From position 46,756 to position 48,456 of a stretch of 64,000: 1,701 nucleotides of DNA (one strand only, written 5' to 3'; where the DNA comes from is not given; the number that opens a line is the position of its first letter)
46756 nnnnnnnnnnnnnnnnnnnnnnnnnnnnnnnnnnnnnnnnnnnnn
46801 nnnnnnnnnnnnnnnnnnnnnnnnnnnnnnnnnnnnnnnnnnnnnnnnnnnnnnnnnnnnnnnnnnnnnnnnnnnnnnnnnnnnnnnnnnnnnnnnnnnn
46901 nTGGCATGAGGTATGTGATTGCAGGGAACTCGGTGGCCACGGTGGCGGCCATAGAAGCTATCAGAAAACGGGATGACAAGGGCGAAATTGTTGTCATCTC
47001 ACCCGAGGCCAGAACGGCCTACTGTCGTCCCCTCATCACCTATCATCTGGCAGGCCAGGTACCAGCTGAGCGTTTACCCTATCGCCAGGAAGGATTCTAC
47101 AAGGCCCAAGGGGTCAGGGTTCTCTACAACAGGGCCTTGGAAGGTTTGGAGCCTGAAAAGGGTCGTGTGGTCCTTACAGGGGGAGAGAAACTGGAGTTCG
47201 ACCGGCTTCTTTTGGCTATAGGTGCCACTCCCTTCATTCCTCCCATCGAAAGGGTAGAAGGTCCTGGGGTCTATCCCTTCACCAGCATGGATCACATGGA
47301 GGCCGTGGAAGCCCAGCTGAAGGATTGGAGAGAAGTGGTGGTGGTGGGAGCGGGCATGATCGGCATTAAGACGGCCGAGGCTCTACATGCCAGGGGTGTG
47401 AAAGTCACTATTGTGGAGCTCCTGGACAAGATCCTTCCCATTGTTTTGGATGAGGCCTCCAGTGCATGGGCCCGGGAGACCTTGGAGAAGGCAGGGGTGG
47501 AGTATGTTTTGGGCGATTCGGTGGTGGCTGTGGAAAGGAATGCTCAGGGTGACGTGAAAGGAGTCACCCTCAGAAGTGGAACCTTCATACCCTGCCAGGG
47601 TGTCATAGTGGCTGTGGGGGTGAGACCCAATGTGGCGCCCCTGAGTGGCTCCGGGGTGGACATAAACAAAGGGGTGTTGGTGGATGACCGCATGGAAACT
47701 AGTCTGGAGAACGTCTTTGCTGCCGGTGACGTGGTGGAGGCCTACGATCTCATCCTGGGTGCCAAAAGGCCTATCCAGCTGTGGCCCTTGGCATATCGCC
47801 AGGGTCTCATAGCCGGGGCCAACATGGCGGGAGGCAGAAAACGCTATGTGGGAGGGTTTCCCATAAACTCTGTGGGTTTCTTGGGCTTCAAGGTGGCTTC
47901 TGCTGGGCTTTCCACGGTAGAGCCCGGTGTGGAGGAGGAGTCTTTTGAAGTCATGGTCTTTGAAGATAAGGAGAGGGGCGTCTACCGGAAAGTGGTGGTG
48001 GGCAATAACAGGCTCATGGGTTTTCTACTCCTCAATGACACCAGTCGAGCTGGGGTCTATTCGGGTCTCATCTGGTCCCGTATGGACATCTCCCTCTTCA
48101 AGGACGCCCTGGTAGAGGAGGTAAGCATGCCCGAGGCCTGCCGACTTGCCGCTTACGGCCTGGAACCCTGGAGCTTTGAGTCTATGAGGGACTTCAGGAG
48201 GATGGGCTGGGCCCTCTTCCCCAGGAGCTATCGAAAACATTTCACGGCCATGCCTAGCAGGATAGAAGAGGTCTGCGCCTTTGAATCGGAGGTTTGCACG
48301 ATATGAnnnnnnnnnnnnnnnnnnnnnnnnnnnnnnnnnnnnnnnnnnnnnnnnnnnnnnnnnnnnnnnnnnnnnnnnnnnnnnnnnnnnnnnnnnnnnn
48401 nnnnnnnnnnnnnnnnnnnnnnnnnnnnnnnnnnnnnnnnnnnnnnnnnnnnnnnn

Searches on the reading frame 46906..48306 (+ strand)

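Call 62: search_protein_families(library=pfam, proteins=[window:46906-48306:+], max_evalue=0.00001)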
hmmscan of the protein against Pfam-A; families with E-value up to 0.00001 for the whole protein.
window:46906-48306:+ (466 aa): 5 families
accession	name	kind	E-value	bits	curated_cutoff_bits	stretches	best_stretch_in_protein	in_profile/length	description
PF07992.20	Pyr_redox_2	-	1.2e-54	186.1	26.1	1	2-300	2-291/291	Pyridine nucleotide-disulphide oxidoreductase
PF00070.33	Pyr_redox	-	1.6e-18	67.4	22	1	144-223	2-80/82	Pyridine nucleotide-disulphide oxidoreductase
PF01266.30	DAO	-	1.4e-08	35.1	27.9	0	144-171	2-29/353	FAD dependent oxidoreductase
PF18267.7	Rubredoxin_C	-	2.4e-08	34.3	25.9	1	319-391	1-68/70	Rubredoxin NAD+ reductase C-terminal domain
PF13738.12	Pyr_redox_3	-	1e-06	28.7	30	1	67-274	93-305/305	Pyridine nucleotide-disulphide oxidoreductase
